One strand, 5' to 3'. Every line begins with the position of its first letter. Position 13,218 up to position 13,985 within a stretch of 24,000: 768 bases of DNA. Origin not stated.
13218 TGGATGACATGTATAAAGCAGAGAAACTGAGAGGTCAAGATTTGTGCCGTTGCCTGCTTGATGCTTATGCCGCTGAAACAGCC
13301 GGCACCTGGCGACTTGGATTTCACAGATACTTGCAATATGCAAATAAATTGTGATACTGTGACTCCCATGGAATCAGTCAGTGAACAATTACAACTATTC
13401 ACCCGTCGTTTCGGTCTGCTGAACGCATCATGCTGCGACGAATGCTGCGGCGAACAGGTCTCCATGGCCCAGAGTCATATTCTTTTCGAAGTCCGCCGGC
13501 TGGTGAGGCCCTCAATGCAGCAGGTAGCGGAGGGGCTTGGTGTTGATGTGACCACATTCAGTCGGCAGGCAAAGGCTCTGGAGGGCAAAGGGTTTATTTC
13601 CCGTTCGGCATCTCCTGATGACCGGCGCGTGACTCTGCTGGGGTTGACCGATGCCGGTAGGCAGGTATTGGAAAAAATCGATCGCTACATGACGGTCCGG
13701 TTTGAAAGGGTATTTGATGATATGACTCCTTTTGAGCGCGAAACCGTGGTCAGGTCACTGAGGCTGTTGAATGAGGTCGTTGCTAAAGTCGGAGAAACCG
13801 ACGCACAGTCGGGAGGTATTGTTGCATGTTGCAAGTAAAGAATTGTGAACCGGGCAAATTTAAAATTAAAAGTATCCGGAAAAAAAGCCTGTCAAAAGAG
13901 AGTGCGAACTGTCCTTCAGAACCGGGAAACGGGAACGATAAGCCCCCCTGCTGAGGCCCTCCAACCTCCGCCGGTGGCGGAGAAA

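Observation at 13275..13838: Cys-cluster MarR regulator translationally coupled to hgcA, in place of an ArsR-type hgcAB regulator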

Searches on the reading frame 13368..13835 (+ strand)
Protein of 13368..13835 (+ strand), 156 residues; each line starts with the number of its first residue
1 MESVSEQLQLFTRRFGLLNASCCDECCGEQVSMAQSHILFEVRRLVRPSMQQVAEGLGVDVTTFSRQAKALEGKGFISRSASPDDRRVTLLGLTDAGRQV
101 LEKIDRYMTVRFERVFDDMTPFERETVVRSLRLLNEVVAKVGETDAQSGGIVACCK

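Call 8: search_protein_families(library=pfam, proteins=[window:13368-13835:+], max_evalue=0.01)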
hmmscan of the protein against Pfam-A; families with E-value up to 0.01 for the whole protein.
window:13368-13835:+ (156 aa): 9 families
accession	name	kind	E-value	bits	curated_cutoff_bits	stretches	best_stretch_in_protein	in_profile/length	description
PF01047.28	MarR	-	1.2e-12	47.9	24.6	1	32-88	2-58/59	MarR family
PF12802.13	MarR_2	-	1.5e-08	35.1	27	1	31-87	3-60/61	MarR family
PF13463.12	HTH_27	-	2.7e-05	24.8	22.2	1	37-97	7-68/68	Winged helix DNA-binding domain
PF13545.12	HTH_Crp_2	-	0.00065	20.1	27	1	46-79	21-55/70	Crp-like helix-turn-helix domain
PF13601.12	HTH_34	-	0.0012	19.4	27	1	51-103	18-71/80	Winged helix DNA-binding domain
PF22381.2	Staph_reg_Sar_Rot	-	0.0013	19.2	27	1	51-104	29-85/85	Transcriptional regulator SarA/Rot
PF25213.1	HVO_A0261_N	-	0.0014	18.9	35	0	51-109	28-80/86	HVO_A0261 N-terminal domain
PF13412.12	HTH_24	-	0.0033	17.4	21.9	1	38-77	8-47/48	Winged helix-turn-helix DNA-binding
PF01726.22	LexA_DNA_bind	-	0.0052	17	23.7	0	47-80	25-59/65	LexA DNA binding domain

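Call 9: find_homologous_proteins(query=window:13368-13835:+, max_evalue=0.00001)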
Query window:13368-13835:+ (156 aa): 549 proteins with E <= 0.00001 among 616 candidates; the best 120 are listed.
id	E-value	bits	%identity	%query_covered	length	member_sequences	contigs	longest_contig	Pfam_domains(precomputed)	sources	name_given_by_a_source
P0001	2.1e-95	334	100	100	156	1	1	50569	PF01047.29,PF12802.14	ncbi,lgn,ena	-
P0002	5.6e-80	284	86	100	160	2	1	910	PF01047.29,PF12802.14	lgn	-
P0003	5.1e-78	278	84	100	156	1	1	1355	PF01047.29,PF12802.14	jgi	jgi:DNA-binding MarR family transcriptional regulator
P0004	1.8e-75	270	81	100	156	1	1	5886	PF01047.29,PF13412.13,PF12802.14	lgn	-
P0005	6.0e-75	268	81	100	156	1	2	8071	PF01047.29,PF12802.14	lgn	-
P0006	3.4e-74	266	81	100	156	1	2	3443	PF01047.29,PF13412.13,PF12802.14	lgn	-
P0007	2.7e-73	263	79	100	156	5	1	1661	PF01047.29,PF13463.13,PF12802.14,PF25213.2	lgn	-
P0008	3.8e-73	262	80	100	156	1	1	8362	PF01047.29,PF13412.13,PF12802.14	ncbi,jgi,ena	ncbi:MAG: MarR family transcriptional regulator [Pelobacteraceae bacterium]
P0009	7.4e-73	261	78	100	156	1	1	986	PF01047.29,PF13412.13,PF12802.14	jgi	jgi:DNA-binding MarR family transcriptional regulator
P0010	1.0e-72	261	78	100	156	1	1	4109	PF01047.29,PF13412.13,PF12802.14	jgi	jgi:DNA-binding MarR family transcriptional regulator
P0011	1.2e-72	261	79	100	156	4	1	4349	PF01047.29,PF13412.13,PF12802.14,PF22381.3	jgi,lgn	jgi:DNA-binding MarR family transcriptional regulator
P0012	2.0e-72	260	79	100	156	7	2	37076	PF01047.29,PF12802.14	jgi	jgi:DNA-binding MarR family transcriptional regulator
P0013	2.6e-72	259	78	100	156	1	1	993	PF01047.29,PF13412.13,PF12802.14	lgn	-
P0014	3.5e-72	259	77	100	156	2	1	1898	PF01047.29,PF13463.13,PF12802.14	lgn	-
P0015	3.6e-72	259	78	100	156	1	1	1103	PF01047.29,PF13412.13,PF12802.14,PF13545.13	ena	-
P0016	4.4e-72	259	77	100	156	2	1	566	PF01047.29,PF13412.13,PF12802.14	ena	-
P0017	5.0e-72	259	78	100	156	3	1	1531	PF01047.29,PF12802.14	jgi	jgi:DNA-binding MarR family transcriptional regulator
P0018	7.3e-72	258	78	100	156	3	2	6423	PF01047.29,PF12802.14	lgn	-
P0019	8.0e-72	258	79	100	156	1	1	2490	PF01047.29,PF13412.13,PF12802.14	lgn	-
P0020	1.0e-71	257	78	100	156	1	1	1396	PF01047.29,PF13412.13,PF12802.14,PF13545.13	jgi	-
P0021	1.1e-71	257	78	100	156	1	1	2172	PF01047.29,PF13412.13,PF13463.13,PF12802.14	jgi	-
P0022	1.8e-71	257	79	100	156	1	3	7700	PF01047.29,PF12802.14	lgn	-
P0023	4.4e-71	255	79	100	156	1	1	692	PF01047.29,PF13412.13,PF12802.14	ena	-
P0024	4.6e-71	255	78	100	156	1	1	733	PF01047.29,PF13412.13,PF12802.14,PF22381.3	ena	-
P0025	5.0e-71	255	78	100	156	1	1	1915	PF01047.29,PF13412.13,PF12802.14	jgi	jgi:DNA-binding MarR family transcriptional regulator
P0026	9.1e-71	254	78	100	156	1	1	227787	PF01047.29,PF13412.13,PF13463.13,PF12802.14,PF25213.2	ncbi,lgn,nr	ncbi:MAG: MarR family winged helix-turn-helix transcriptional regulator [Desulfuromonadaceae bacteri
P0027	1.1e-70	254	76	100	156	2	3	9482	PF01047.29,PF13412.13,PF13463.13,PF12802.14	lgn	-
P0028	2.7e-70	253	76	100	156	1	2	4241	PF01047.29,PF13412.13,PF12802.14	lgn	-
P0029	3.0e-70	253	77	100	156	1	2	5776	PF01047.29,PF13412.13,PF12802.14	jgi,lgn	jgi:DNA-binding MarR family transcriptional regulator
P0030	1.3e-69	251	76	100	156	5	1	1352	PF01047.29,PF12802.14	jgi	jgi:DNA-binding MarR family transcriptional regulator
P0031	2.0e-69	250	75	100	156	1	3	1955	PF01047.29,PF12802.14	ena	-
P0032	3.1e-69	249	75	100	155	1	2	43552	PF01047.29,PF12802.14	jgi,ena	-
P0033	4.7e-69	249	76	100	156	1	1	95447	PF01047.29,PF13412.13,PF12802.14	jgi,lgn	jgi:DNA-binding MarR family transcriptional regulator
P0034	5.4e-69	249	75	100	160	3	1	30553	PF01047.29,PF13412.13,PF12802.14,PF25213.2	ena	-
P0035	6.3e-69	248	75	100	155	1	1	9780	PF01047.29,PF13412.13,PF12802.14,PF13545.13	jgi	-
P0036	9.5e-69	248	76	100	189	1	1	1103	PF01047.29,PF13412.13,PF12802.14,PF22381.3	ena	-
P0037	1.2e-68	248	76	100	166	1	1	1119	PF01047.29,PF13412.13,PF12802.14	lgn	-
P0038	1.3e-68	247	76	100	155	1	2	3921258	PF01047.29,PF13412.13,PF12802.14,PF13545.13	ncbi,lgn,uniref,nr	ncbi:MarR family winged helix-turn-helix transcriptional regulator [Geobacter sp. AOG2]|uniref:MarR 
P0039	1.7e-68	247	74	100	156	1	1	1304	PF01047.29,PF12802.14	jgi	jgi:DNA-binding MarR family transcriptional regulator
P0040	2.5e-68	247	74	100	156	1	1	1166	PF01047.29,PF12802.14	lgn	-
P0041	2.6e-68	246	74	100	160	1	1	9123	PF01047.29,PF13412.13,PF12802.14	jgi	jgi:DNA-binding MarR family transcriptional regulator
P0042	6.1e-68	245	74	100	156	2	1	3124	PF01047.29,PF13463.13,PF12802.14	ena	-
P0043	6.6e-68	245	76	100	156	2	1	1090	PF01047.29,PF13412.13,PF12802.14,PF13545.13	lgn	-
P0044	1.0e-67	245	72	100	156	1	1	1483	PF01047.29,PF12802.14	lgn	-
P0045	1.3e-67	244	72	100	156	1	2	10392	PF01047.29,PF12802.14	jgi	jgi:DNA-binding MarR family transcriptional regulator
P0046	1.6e-67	244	75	100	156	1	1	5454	PF01047.29,PF13412.13,PF13730.13,PF12802.14,PF13545.13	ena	-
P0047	1.7e-67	244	74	100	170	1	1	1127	PF01047.29,PF13412.13,PF13463.13,PF13730.13,PF12802.14,PF25213.2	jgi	jgi:DNA-binding MarR family transcriptional regulator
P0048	2.0e-67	244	72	100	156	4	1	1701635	PF01047.29,PF13412.13,PF12802.14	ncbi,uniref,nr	ncbi:winged helix-turn-helix transcriptional regulator [Oryzomonas sagensis]|uniref:Winged helix-tur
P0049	2.8e-67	243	73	100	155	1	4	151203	PF01047.29,PF12802.14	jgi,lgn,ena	jgi:DNA-binding MarR family transcriptional regulator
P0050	2.9e-67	243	75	100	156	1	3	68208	PF01047.29,PF13412.13,PF12802.14,PF25213.2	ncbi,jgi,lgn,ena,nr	ncbi:MAG TPA: MarR family winged helix-turn-helix transcriptional regulator [Geobacteraceae bacteriu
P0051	3.1e-67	243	75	100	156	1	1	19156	PF01047.29,PF13412.13,PF12802.14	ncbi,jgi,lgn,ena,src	-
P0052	4.3e-67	243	74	100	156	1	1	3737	PF01047.29,PF13412.13,PF12802.14,PF25213.2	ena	-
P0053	4.5e-67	242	75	100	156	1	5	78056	PF01047.29,PF13412.13,PF13463.13,PF12802.14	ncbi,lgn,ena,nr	ncbi:MAG: MarR family transcriptional regulator [Geobacteraceae bacterium]|nr:MarR family transcript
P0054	4.8e-67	242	74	100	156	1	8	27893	PF01047.29,PF13730.13,PF12802.14,PF13545.13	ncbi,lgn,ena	-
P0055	5.0e-67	242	72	100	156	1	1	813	PF01047.29,PF13463.13,PF12802.14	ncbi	-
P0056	5.6e-67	242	74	100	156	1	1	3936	PF01047.29,PF13412.13,PF12802.14,PF25213.2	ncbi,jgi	-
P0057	6.4e-67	242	74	100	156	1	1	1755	PF01047.29,PF13412.13,PF12802.14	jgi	-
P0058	6.6e-67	242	74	100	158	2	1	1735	PF01047.29,PF13412.13,PF13463.13,PF13601.13,PF12802.14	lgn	-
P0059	6.8e-67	242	74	100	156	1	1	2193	PF01047.29,PF13412.13,PF12802.14,PF25213.2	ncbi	-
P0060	7.3e-67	242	74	100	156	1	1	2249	PF01047.29,PF13412.13,PF12802.14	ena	-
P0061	9.2e-67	241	72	100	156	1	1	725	PF01047.29,PF13412.13,PF12802.14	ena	-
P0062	9.4e-67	241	72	100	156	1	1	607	PF01047.29,PF13412.13,PF12802.14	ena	-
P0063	1.0e-66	241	72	100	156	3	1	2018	PF01047.29,PF12802.14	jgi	jgi:DNA-binding MarR family transcriptional regulator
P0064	1.1e-66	241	73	100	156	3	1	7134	PF01047.29,PF13412.13,PF13463.13,PF12802.14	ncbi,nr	ncbi:MAG: MarR family transcriptional regulator [Verrucomicrobia bacterium]|nr:MarR family transcrip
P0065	1.3e-66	241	72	100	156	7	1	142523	PF01047.29,PF13412.13,PF13463.13,PF12802.14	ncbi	-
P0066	1.4e-66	241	72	99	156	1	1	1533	PF01047.29,PF13412.13,PF12802.14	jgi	jgi:DNA-binding MarR family transcriptional regulator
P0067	1.4e-66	241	74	100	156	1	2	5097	PF01047.29,PF13412.13,PF12802.14,PF13545.13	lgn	-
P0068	1.5e-66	241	71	100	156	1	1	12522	PF01047.29,PF12802.14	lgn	-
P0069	1.5e-66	241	72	100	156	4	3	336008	PF01047.29,PF12802.14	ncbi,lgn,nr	ncbi:MAG: MarR family transcriptional regulator [Geobacter sp.]|nr:MarR family transcriptional regul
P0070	1.6e-66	241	72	100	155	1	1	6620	PF01047.29,PF12802.14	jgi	jgi:DNA-binding MarR family transcriptional regulator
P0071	1.8e-66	241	72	100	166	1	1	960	PF01047.29,PF13412.13,PF12802.14,PF25213.2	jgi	jgi:DNA-binding MarR family transcriptional regulator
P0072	1.8e-66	240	73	100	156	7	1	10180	PF01047.29,PF13412.13,PF12802.14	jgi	jgi:DNA-binding MarR family transcriptional regulator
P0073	3.5e-66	240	74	100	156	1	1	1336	PF01047.29,PF13412.13,PF12802.14,PF25213.2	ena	-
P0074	3.6e-66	240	72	100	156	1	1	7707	PF01047.29,PF12802.14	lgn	-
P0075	5.6e-66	239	73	100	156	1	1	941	PF01047.29,PF13412.13,PF12802.14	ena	-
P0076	5.7e-66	239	71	100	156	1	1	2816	PF01047.29,PF12802.14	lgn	-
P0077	6.0e-66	239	72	100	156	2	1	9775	PF01047.29,PF12802.14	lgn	-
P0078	7.5e-66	238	72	100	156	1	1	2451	PF01047.29,PF12802.14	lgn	-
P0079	7.6e-66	238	72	100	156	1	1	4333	PF01047.29,PF13412.13,PF12802.14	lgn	-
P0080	7.8e-66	238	71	100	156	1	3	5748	PF01047.29,PF13412.13,PF12802.14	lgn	-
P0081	8.3e-66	238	71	100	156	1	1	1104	PF01047.29,PF12802.14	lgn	-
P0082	8.7e-66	238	74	100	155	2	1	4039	PF01047.29,PF13412.13,PF13601.13,PF12802.14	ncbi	-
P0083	9.3e-66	238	73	100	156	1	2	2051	PF01047.29,PF13412.13,PF12802.14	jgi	jgi:DNA-binding MarR family transcriptional regulator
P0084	1.1e-65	238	72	100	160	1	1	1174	PF01047.29,PF12802.14,PF22381.3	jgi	-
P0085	1.1e-65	238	74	100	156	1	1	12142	PF01047.29,PF13412.13,PF12802.14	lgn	-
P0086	1.2e-65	238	70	100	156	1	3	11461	PF01047.29,PF12802.14,PF25213.2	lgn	-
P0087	1.3e-65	238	70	100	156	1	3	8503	PF01047.29,PF12802.14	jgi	jgi:DNA-binding MarR family transcriptional regulator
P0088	1.4e-65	238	73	100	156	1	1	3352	PF01047.29,PF13412.13,PF13463.13,PF12802.14,PF22381.3,PF25213.2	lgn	-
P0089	1.4e-65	238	70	100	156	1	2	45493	PF01047.29,PF12802.14,PF25213.2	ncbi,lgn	-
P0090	1.4e-65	238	71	100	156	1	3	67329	PF01047.29,PF12802.14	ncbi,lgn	-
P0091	1.6e-65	237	71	100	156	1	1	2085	PF01047.29,PF12802.14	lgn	-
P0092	1.6e-65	237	70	100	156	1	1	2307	PF01047.29,PF12802.14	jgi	jgi:DNA-binding MarR family transcriptional regulator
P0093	1.8e-65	237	70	100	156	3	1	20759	PF01047.29,PF12802.14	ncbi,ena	-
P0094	1.8e-65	237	71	100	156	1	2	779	PF01047.29,PF12802.14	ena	-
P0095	2.3e-65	237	73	100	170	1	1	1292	PF01047.29,PF12802.14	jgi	jgi:DNA-binding MarR family transcriptional regulator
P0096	3.2e-65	236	70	100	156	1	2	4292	PF01047.29,PF12802.14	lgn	-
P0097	3.5e-65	236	71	100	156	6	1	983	PF01047.29,PF12802.14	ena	-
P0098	3.9e-65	236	71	100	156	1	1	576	PF01047.29,PF12802.14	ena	-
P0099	4.7e-65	236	71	100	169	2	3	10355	PF01047.29,PF12802.14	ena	-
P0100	5.4e-65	236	70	100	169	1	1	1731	PF01047.29,PF12802.14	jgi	jgi:DNA-binding MarR family transcriptional regulator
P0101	6.3e-65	235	74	100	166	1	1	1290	PF01047.29,PF13412.13,PF12802.14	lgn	-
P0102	7.5e-65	235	71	100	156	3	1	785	PF01047.29,PF13412.13,PF12802.14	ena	-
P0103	9.5e-65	235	72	100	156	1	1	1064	PF01047.29,PF13463.13,PF12802.14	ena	-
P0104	1.1e-64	235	73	100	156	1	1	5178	PF01047.29,PF13412.13,PF13730.13,PF12802.14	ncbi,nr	ncbi:MAG: winged helix-turn-helix transcriptional regulator [Geobacteraceae bacterium]|nr:winged hel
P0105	1.3e-64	234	69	100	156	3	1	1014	PF01047.29,PF13412.13,PF13730.13,PF12802.14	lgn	-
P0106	1.8e-64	234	72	100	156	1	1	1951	PF01047.29,PF13412.13,PF12802.14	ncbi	ncbi:MAG: MarR family transcriptional regulator [Desulfuromonadaceae bacterium]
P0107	2.4e-64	234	70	100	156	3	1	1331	PF01047.29,PF12802.14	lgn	-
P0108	2.7e-64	233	71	100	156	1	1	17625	PF01047.29,PF12802.14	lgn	-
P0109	2.9e-64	233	71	100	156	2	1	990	PF01047.29,PF12802.14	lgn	-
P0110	3.5e-64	233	72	100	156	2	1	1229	PF01047.29,PF12802.14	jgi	jgi:DNA-binding MarR family transcriptional regulator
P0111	3.9e-64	233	72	100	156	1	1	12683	PF01047.29,PF13412.13,PF12802.14,PF25213.2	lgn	-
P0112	4.0e-64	233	69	100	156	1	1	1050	PF01047.29,PF13412.13,PF12802.14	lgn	-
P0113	4.1e-64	233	69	100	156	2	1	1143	PF01047.29,PF12802.14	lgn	-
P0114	4.4e-64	233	69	100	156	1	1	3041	PF01047.29,PF12802.14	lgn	-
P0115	5.6e-64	232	70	100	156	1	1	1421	PF01047.29,PF12802.14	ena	-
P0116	6.5e-64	232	70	100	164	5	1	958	PF01047.29,PF12802.14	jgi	-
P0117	6.8e-64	232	71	100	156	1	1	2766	PF01047.29,PF13412.13,PF12802.14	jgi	jgi:DNA-binding MarR family transcriptional regulator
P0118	7.5e-64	232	69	100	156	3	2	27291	PF01047.29,PF12802.14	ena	-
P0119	8.5e-64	232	74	100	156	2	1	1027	PF01047.29,PF12802.14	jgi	jgi:DNA-binding MarR family transcriptional regulator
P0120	8.6e-64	232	69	100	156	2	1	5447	PF01047.29,PF12802.14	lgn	-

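Call 11: find_encoding_contigs(protein=P0038, flank=4000, max_places=3)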
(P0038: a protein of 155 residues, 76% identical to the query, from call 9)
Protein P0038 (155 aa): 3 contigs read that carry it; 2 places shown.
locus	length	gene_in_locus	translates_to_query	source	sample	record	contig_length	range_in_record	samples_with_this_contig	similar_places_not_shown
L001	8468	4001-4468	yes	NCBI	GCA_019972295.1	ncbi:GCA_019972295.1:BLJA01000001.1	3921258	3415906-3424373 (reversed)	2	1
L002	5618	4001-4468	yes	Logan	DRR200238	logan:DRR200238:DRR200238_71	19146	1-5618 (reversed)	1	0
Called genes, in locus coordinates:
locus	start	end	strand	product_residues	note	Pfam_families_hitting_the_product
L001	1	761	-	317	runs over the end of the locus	PF03773:ArsP_1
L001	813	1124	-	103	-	PF01022:HTH_5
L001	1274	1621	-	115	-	PF02641:DUF190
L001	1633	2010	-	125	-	PF02537:CRCB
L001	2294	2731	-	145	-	PF01451:LMWPc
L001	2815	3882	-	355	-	PF01758:SBF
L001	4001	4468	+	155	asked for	PF12802:MarR_2, PF01047:MarR, PF13412:HTH_24 (faint), PF13545:HTH_Crp_2 (faint)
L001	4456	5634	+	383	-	-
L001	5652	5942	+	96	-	PF25160:LdpA_Fe-S-bd (weak), PF13237:Fer4_10, PF00037:Fer4 (weak), PF12797:Fer4_2 (weak), PF12837:Fer4_6, PF14697:Fer4_21, PF12838:Fer4_7, PF13187:Fer4_9, +8 more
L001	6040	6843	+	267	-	PF01149:Fapy_DNA_glyco, PF06831:H2TH, PF06827:zf-FPG_IleRS (weak)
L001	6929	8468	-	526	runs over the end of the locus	PF03321:GH3, PF23571:GH3_M, PF23572:GH3_C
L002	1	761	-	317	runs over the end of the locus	PF03773:ArsP_1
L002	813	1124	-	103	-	PF01022:HTH_5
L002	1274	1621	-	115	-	PF02641:DUF190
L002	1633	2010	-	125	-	PF02537:CRCB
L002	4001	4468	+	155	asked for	PF12802:MarR_2, PF01047:MarR, PF13412:HTH_24 (faint), PF13545:HTH_Crp_2 (faint)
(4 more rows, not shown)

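Call 12: find_encoding_contigs(protein=P0048, flank=4000, max_places=3)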
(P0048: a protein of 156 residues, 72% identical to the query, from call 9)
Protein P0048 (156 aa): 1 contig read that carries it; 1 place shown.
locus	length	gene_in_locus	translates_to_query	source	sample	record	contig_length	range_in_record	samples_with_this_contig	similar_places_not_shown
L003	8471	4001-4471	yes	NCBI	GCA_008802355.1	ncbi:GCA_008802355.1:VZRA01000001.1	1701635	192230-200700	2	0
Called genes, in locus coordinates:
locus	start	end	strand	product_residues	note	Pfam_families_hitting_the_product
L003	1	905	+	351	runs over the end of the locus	PF07885:Ion_trans_2, PF02254:TrkA_N, PF02080:TrkA_C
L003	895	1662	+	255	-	PF01261:AP_endonuc_2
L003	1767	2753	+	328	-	PF01073:3Beta_HSD, PF01370:Epimerase, PF02719:Polysacc_synt_2, PF04321:RmlD_sub_bind, PF05368:NmrA (weak), PF13460:NAD_binding_10, PF16363:GDP_Man_Dehyd, PF07993:NAD_binding_4 (weak)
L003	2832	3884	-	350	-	PF01758:SBF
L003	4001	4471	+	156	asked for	PF12802:MarR_2, PF01047:MarR, PF13412:HTH_24 (weak)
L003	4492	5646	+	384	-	-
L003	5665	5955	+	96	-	PF25160:LdpA_Fe-S-bd (weak), PF13237:Fer4_10, PF00037:Fer4 (weak), PF12797:Fer4_2 (weak), PF12837:Fer4_6 (weak), PF14697:Fer4_21, PF12838:Fer4_7, PF13187:Fer4_9, +5 more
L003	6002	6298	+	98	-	PF02627:CMD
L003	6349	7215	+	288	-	PF13714:PEP_mutase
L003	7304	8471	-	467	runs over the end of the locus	PF02661:Fic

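Call 13: find_encoding_contigs(protein=P0001, flank=10000, max_places=3)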
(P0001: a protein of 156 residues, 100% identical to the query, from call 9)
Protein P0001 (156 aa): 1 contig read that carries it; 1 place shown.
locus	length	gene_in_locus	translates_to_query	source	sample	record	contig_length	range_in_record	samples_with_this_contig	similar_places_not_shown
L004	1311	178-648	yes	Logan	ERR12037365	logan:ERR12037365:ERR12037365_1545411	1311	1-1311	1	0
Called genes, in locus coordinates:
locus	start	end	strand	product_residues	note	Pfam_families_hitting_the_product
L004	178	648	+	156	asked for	PF12802:MarR_2, PF01047:MarR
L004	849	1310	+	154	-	?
